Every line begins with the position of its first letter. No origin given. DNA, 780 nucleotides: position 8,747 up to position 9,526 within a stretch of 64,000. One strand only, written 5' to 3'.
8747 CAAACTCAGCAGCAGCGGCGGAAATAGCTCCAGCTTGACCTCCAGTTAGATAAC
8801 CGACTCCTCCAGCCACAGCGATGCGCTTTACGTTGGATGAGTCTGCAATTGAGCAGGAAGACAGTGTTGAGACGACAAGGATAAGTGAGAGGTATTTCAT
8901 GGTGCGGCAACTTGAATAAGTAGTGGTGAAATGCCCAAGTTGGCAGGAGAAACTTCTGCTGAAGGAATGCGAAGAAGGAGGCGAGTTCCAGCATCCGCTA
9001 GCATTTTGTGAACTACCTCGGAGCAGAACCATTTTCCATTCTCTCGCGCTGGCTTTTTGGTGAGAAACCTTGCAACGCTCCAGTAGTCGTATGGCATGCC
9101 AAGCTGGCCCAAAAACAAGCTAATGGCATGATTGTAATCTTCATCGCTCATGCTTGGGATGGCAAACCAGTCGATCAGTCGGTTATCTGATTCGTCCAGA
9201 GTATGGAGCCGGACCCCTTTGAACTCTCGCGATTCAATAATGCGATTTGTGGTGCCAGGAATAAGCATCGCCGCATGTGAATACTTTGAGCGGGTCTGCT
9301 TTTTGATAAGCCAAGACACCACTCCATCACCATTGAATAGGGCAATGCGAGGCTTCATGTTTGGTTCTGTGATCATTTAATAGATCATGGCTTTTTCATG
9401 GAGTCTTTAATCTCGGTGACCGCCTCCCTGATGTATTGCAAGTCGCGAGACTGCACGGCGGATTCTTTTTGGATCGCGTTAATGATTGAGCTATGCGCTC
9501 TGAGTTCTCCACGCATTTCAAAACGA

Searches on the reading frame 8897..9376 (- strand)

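Call 60: search_protein_families(library=pfam, proteins=[window:8897-9376:-], max_evalue=0.01)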
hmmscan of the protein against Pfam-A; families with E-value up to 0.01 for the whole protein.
window:8897-9376:- (159 aa): 1 family
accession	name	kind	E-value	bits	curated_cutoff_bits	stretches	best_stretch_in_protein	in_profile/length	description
PF05708.18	Peptidase_C92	-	4.1e-06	27.4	27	1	29-130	22-122/166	Permuted papain-like amidase enzyme, YaeF/YiiX, C92 family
